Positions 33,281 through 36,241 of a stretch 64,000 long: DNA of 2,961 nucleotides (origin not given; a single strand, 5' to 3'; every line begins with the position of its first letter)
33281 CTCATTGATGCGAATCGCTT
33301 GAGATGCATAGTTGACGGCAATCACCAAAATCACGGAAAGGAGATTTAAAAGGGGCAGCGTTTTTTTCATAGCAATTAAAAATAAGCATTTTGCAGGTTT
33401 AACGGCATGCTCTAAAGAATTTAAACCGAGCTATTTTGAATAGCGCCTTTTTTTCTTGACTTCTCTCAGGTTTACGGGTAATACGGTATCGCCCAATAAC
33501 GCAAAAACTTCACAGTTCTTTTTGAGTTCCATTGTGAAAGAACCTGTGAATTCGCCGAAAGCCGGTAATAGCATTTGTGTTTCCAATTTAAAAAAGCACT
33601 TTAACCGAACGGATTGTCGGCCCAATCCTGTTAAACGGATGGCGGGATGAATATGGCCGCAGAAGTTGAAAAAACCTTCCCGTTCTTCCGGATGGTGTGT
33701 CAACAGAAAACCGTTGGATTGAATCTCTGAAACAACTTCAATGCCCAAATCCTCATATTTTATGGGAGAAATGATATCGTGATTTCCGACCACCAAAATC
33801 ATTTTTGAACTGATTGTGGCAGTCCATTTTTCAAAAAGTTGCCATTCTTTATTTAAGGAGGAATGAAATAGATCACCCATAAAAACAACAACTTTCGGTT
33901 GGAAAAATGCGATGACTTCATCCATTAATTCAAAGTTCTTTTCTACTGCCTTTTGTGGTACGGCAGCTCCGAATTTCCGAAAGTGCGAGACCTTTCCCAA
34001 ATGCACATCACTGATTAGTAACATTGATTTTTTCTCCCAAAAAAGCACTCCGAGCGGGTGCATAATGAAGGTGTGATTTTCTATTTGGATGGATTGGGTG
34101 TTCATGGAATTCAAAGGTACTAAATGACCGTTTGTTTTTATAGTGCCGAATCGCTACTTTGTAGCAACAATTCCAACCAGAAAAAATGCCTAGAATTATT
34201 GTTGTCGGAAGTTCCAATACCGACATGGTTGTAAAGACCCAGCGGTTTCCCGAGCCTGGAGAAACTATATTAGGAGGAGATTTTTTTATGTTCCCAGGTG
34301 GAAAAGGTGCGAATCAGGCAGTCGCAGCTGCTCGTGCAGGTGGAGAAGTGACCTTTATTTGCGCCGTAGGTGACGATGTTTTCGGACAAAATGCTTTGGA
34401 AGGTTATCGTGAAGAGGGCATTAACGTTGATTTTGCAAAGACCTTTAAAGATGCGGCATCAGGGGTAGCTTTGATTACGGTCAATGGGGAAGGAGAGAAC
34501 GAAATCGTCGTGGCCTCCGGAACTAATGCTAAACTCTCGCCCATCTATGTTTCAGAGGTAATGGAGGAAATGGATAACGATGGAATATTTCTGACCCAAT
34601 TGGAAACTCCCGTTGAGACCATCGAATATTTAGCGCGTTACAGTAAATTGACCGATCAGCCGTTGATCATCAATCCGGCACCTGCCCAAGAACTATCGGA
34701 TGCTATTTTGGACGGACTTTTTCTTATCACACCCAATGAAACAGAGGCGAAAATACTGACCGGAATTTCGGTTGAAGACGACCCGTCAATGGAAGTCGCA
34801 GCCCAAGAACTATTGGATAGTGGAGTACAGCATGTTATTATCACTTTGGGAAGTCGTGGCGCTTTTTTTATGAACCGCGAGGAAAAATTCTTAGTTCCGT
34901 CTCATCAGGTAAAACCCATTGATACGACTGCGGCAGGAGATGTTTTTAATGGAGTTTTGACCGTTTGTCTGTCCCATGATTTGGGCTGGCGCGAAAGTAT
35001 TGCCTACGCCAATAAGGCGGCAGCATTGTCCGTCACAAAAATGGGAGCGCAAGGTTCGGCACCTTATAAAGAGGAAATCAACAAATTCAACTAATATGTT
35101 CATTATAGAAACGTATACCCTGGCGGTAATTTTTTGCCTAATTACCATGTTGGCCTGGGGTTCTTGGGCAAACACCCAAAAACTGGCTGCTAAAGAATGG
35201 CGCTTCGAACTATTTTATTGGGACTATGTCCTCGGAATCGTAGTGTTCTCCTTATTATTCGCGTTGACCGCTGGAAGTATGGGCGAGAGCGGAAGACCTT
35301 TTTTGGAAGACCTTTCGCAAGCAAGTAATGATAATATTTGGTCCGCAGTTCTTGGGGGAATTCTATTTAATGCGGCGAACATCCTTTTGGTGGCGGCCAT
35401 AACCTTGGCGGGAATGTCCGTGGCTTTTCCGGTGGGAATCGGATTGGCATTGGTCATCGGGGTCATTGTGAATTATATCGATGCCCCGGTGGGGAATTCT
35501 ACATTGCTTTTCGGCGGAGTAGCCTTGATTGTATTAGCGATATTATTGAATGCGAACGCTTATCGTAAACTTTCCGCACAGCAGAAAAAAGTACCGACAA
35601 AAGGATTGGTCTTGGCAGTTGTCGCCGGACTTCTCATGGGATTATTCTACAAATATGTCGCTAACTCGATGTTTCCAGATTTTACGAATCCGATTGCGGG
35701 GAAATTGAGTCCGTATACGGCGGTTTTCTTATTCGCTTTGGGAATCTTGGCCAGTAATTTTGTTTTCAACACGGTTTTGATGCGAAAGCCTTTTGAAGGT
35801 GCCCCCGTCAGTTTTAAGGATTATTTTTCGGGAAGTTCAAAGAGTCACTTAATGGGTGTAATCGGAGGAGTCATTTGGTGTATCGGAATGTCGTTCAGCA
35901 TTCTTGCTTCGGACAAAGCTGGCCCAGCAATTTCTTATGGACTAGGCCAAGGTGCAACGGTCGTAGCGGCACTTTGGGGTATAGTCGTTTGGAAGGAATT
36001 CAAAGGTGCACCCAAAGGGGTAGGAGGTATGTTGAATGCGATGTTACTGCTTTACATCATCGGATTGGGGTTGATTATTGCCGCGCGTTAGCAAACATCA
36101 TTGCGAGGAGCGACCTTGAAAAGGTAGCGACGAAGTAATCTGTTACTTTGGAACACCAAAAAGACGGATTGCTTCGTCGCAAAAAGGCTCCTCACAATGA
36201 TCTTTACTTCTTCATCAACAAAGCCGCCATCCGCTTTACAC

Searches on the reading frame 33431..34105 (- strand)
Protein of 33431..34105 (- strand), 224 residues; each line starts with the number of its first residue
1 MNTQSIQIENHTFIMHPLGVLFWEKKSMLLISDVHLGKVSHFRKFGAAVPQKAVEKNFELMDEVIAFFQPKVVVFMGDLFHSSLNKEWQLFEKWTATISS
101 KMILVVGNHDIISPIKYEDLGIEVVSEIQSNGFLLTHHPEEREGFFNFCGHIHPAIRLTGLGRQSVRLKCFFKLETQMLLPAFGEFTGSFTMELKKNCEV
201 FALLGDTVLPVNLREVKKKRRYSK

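Call 6: search_protein_families(library=pfam, proteins=[window:33431-34105:-], max_evalue=0.001)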
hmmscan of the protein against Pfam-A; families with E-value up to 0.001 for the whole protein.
window:33431-34105:- (224 aa): 1 family
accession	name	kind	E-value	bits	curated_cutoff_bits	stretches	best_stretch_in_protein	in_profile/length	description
PF00149.33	Metallophos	-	1.1e-07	32.9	21.5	1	29-122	4-72/191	Calcineurin-like phosphoesterase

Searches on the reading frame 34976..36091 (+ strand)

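Call 6: search_protein_families(library=pfam, proteins=[window:34976-36091:+], max_evalue=0.001)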
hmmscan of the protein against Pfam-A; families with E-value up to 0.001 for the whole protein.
window:34976-36091:+ (371 aa): 3 families
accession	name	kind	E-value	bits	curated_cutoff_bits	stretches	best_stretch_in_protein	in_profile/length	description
PF07168.17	Ureide_permease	-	8.3e-23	81.2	27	2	209-369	197-358/359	Ureide permease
PF06800.18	Sugar_transport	-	1.2e-10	41.7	26.3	1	115-346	49-258/280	Sugar transport protein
PF07857.17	TMEM144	-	6.9e-06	25.7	26.2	1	208-347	179-310/332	Transmembrane family, TMEM144 of transporters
